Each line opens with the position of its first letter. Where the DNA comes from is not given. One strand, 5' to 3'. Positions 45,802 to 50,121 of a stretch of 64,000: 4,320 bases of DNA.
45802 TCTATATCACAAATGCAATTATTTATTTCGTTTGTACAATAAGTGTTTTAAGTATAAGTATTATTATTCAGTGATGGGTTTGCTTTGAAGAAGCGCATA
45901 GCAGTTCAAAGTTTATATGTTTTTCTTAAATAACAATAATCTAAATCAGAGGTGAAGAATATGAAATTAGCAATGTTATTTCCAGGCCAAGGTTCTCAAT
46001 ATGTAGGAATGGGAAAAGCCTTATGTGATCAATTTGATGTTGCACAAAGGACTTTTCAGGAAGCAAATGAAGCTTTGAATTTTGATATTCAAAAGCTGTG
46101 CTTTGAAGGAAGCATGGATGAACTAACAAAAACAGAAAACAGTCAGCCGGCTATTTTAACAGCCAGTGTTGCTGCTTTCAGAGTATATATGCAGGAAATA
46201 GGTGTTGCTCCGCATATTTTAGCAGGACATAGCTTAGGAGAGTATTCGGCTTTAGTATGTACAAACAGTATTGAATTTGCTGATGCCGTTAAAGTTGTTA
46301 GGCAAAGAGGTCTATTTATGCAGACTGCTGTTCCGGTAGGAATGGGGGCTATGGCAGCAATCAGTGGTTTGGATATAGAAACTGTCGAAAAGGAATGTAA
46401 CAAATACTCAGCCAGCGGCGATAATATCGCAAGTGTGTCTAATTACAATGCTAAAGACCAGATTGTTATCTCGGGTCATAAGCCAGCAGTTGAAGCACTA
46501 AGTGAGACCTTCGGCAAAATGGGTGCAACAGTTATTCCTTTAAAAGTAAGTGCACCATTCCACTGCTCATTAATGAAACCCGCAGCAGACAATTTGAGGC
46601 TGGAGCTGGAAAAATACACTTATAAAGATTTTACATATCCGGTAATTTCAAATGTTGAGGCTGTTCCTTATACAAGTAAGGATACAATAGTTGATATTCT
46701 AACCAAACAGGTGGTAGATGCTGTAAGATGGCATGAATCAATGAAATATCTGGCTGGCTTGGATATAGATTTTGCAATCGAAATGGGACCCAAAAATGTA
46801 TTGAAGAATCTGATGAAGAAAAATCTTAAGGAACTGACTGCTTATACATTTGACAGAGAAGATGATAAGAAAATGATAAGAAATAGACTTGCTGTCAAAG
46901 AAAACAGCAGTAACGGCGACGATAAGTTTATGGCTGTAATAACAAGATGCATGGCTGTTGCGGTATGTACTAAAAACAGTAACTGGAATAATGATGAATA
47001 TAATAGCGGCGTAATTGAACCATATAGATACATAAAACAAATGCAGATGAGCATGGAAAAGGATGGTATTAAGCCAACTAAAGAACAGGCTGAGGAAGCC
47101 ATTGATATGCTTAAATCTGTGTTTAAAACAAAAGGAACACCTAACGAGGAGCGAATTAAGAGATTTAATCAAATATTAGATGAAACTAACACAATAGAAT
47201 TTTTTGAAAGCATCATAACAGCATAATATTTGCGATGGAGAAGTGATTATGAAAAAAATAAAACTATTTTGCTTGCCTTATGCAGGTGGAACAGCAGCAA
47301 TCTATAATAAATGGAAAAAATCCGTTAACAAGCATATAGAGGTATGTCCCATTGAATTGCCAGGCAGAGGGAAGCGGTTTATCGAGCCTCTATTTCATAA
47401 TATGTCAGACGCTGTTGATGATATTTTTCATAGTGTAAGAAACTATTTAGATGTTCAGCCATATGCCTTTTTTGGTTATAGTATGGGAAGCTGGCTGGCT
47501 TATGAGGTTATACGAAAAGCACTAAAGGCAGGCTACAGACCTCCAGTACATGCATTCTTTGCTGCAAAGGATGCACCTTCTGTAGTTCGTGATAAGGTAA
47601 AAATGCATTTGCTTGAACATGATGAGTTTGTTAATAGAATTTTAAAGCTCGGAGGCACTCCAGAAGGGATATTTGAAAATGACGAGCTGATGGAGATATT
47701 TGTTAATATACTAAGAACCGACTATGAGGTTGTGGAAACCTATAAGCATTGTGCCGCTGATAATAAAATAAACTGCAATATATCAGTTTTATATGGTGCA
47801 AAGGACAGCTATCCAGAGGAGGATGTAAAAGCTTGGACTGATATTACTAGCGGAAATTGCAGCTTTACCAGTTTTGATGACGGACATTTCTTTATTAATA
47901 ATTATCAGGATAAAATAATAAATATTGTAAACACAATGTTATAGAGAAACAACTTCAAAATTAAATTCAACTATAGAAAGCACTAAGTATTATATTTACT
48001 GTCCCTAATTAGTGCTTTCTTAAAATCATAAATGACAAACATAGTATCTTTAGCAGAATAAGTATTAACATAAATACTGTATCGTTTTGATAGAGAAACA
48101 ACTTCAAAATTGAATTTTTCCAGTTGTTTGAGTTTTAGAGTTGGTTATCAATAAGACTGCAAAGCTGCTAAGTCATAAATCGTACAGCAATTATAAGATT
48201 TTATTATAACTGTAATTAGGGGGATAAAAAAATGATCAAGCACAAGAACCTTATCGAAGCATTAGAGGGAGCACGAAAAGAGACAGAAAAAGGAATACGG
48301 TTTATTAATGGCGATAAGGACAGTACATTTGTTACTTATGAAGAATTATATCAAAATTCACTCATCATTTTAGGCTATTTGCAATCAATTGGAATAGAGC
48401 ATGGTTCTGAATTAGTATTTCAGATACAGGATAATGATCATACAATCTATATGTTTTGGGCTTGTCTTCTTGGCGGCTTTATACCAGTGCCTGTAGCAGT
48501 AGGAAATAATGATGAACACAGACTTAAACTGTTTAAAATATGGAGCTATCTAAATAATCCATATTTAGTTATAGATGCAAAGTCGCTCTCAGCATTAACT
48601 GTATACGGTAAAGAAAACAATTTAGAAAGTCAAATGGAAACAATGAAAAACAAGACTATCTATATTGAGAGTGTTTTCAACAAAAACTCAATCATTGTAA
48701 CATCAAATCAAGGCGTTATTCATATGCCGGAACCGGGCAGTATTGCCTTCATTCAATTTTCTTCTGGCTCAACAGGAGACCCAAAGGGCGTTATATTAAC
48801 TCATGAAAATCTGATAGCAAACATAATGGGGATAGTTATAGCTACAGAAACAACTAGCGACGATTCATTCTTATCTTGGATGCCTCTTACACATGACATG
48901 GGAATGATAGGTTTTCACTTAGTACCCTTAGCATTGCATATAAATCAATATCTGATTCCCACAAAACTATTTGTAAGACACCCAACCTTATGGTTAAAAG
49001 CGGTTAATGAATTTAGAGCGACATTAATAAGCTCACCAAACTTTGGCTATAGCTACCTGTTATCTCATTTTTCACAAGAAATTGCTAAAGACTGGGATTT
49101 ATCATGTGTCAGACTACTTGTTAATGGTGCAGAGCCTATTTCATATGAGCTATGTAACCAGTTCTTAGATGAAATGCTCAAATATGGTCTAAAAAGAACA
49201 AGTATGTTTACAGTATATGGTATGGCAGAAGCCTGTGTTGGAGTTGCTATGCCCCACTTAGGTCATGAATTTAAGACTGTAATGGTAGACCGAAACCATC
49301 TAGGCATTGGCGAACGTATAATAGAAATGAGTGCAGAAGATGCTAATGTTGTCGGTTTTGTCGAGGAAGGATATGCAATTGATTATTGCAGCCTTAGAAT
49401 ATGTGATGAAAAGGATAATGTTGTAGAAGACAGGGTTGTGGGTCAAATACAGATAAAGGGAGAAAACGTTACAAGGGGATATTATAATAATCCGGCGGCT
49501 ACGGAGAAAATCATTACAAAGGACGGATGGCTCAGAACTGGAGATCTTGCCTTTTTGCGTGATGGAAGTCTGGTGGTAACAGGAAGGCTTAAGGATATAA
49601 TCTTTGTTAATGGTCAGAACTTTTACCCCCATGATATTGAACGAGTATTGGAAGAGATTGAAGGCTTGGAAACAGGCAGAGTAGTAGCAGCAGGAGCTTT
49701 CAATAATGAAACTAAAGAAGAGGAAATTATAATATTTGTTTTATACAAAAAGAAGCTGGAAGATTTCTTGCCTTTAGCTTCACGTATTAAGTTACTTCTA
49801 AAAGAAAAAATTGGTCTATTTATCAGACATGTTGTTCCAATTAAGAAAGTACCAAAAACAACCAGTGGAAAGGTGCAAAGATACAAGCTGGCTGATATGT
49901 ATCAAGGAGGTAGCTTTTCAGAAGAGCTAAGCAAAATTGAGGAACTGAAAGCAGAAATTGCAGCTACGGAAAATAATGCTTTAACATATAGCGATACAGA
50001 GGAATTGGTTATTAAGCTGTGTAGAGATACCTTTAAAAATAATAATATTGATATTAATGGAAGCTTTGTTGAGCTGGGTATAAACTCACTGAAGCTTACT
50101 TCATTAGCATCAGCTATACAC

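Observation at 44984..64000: Hybrid lipo-NRPS / PKS biosynthetic gene cluster that runs off the window end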

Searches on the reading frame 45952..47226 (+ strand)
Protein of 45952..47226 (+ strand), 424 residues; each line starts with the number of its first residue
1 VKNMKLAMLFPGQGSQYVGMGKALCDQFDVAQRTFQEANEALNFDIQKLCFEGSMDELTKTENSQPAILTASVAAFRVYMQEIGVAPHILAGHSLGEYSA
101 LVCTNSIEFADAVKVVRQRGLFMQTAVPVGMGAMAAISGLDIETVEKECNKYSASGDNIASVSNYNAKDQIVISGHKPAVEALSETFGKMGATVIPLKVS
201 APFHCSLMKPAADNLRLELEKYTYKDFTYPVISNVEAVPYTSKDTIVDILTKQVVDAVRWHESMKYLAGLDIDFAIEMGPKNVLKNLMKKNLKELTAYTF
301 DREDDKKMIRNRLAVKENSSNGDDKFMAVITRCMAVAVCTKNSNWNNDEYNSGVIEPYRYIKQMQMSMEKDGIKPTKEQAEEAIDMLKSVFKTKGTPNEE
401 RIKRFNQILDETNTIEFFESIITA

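Call 3: search_protein_families(library=pfam, proteins=[window:45952-47226:+], max_evalue=0.001)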
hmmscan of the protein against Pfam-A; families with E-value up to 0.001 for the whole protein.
window:45952-47226:+ (424 aa): 1 family
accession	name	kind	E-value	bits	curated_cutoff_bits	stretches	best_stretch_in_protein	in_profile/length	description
PF00698.26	Acyl_transf_1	-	6e-37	128.2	32.7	1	9-294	3-281/319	Acyl transferase domain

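Call 28: search_protein_families(library=ncbifam, proteins=[window:45952-47226:+], max_evalue=0.001)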
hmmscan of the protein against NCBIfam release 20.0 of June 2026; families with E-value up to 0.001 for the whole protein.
window:45952-47226:+ (424 aa): 8 families
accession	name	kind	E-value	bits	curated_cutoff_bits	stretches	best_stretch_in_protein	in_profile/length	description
TIGR00128.1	fabD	equivalog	4.7e-97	325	260.9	1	4-292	1-287/290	ACP S-malonyltransferase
TIGR03131.1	malonate_mdcH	equivalog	1.3e-66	225.1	297.9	1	6-307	1-291/297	malonate decarboxylase subunit epsilon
NF045894.1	PKS_plus_SDR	equivalog_domain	2.4e-51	174.6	1740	1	3-317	529-841/1515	type I polyketide synthase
TIGR02813.1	omega_3_PfaA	subfamily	2.3e-33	114.2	1010.1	1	3-294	578-882/2582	polyketide-type polyunsaturated fatty acid synthase PfaA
NF037941.1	PKS_NbtC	equivalog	3.2e-23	81.7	1150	1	4-303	95-389/1027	nocobactin polyketide synthase NbtC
NF037940.1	PKS_MbtD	equivalog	8.4e-22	77.1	1150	1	4-294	90-376/978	mycobactin polyketide synthase MbtD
NF040607.1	mycolic_Pks13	equivalog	9.2e-17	59.8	2100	1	9-290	668-950/1680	polyketide synthase Pks13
NF041183.1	Pks2_ls1_myc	equivalog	6.4e-15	53.1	2400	1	9-266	536-778/2086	sulfolipid-1 biosynthesis phthioceranic/hydroxyphthioceranic acid synthase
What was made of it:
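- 45952..47226 (+): Discrete FabD-type malonyl transferase with a C-terminal extension of about 130 aa that matches no family. The true start is probably 45961. TIGR00128 fabD, 325 bits against a cut-off of 261 (call 28).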

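Call 65: search_protein_families(library=pfam, proteins=[L014:12272-20167:+, L014:20202-22270:+], max_evalue=0.0001)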
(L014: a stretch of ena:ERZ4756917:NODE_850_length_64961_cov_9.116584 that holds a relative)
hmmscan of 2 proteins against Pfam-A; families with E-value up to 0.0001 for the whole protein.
L014:12272-20167:+ (2631 aa): 5 families
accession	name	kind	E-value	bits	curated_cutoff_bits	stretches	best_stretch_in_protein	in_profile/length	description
PF00668.25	Condensation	-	0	1098.7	30.6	3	49-481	3-456/456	Condensation domain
PF00501.34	AMP-binding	-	2.4e-193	642.6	29.9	2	501-858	1-384/384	AMP-binding enzyme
PF00550.31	PP-binding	-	1.6e-34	118.4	20.8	2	2108-2171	2-67/67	Phosphopantetheine attachment site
PF13193.12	AMP-binding_C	-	5.8e-26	91.7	24.5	2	921-994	1-76/76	AMP-binding enzyme C-terminal domain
PF02458.20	Transferase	-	3.6e-06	26.3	22.7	0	2295-2339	135-177/434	Transferase family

L014:20202-22270:+ (689 aa): 2 families
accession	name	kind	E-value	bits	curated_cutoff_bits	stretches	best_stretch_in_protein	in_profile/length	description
PF00501.34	AMP-binding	-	1.9e-86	290.7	29.9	1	276-616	1-384/384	AMP-binding enzyme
PF00668.25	Condensation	-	5e-27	95.1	30.6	1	11-255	185-455/456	Condensation domain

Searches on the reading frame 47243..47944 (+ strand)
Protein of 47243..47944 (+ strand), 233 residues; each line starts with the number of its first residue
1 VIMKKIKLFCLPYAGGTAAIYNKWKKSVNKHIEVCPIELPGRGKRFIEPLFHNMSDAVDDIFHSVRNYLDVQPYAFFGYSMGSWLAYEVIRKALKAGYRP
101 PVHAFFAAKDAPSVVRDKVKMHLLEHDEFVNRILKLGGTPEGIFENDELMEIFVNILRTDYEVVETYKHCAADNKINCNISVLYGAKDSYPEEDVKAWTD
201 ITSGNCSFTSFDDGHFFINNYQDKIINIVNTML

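Call 3: search_protein_families(library=pfam, proteins=[window:47243-47944:+], max_evalue=0.001)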
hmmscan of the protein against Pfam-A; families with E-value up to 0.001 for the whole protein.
window:47243-47944:+ (233 aa): 1 family
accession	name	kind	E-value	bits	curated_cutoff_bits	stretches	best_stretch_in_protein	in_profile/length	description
PF00975.26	Thioesterase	-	6e-39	135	26.4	1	7-231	2-224/226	Thioesterase domain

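Call 28: search_protein_families(library=ncbifam, proteins=[window:47243-47944:+], max_evalue=0.001)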
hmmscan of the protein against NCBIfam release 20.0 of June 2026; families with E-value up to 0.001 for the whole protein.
window:47243-47944:+ (233 aa): 1 family
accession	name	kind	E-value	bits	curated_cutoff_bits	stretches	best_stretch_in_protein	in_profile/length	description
TIGR03695.1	menH_SHCHC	equivalog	2.1e-07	30.6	208.55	1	16-90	13-89/252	2-succinyl-6-hydroxy-2,4-cyclohexadiene-1-carboxylate synthase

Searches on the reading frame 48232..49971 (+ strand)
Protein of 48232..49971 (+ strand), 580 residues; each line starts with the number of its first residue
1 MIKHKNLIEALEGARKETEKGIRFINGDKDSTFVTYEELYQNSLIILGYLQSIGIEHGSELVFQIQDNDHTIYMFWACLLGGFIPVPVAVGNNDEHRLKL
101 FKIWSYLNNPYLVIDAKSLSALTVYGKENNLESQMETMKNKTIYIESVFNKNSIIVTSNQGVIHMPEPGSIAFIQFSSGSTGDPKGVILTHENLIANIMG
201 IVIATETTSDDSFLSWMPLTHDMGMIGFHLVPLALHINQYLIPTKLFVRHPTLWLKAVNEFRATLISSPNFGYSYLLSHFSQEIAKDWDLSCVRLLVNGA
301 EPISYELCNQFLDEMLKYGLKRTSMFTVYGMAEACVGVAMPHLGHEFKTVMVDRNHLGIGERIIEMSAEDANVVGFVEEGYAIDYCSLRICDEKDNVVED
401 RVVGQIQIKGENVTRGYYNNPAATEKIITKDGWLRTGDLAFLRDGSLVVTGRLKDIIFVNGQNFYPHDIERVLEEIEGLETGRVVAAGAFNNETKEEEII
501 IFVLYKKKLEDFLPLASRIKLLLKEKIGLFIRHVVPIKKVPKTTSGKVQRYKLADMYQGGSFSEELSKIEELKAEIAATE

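Call 76: search_solved_structures(query=window:48232-49971:+, max_evalue=1e-10)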
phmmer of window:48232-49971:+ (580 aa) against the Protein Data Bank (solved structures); distinct sequences matched with E-value up to 1e-10: 117 (the best 60 are shown).
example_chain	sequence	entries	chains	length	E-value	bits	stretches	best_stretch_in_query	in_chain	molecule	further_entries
4r0m_B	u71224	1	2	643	1.8e-89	303.7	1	5-574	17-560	McyG protein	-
6ulx_A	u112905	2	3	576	2.7e-84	286.6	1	11-566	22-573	Amino acid adenylation domain-containing protein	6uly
6ulw_A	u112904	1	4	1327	3.5e-84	286.2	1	11-569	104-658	Amino acid adenylation domain-containing protein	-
7r7g_A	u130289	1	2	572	4.2e-65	223.2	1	24-561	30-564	Polyketide synthase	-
7r7f_A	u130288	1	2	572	2.1e-64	220.9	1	24-561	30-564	Polyketide synthase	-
7r7e_A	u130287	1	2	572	2.8e-64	220.5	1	24-561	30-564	Polyketide synthase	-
3pbk_A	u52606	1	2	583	8.6e-63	215.6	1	50-564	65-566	Fatty Acyl-Adenylate Ligase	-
3kxw_A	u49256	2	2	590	5e-60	206.4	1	14-550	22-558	Saframycin Mx1 synthetase B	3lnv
5d6j_A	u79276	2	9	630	4.4e-49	170.3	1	165-495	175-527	Acyl-CoA synthase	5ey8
5icr_A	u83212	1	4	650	5.1e-49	170.1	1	165-495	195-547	Acyl-CoA synthase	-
5ey9_A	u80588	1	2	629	1.8e-44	155.1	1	170-489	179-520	Long-chain-fatty-acid--AMP ligase FadD32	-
5hm3_A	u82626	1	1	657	6.6e-43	149.9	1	169-490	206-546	Long-chain-fatty-acid--AMP ligase FadD32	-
7wua_A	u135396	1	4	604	7.2e-42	146.5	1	61-502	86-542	Acyl-CoA synthase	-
8hd4_A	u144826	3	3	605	4.3e-38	134.1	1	170-564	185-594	Long-chain-fatty-acid--AMP ligase FadD23 | Fatty-acid-CoA ligase FadD23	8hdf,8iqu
5d6n_A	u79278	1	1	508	4.6e-38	133.9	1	165-452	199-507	Acyl-CoA synthase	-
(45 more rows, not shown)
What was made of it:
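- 48232..51621 (+): Loading protein FAAL-ACP-C (1129 aa). It ends in an acidic tail, SDDDFDF (nt 51598-51618). The adenylation part matches FAAL structures 3pbk, 3kxw and FadD32, and also McyG (call 76).
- On FAAL-ACP-C lipoinitiation: PDB matches are FAALs 3pbk, 3kxw, FadD32, FadD23 and FadD28, with McyG best (call 76).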
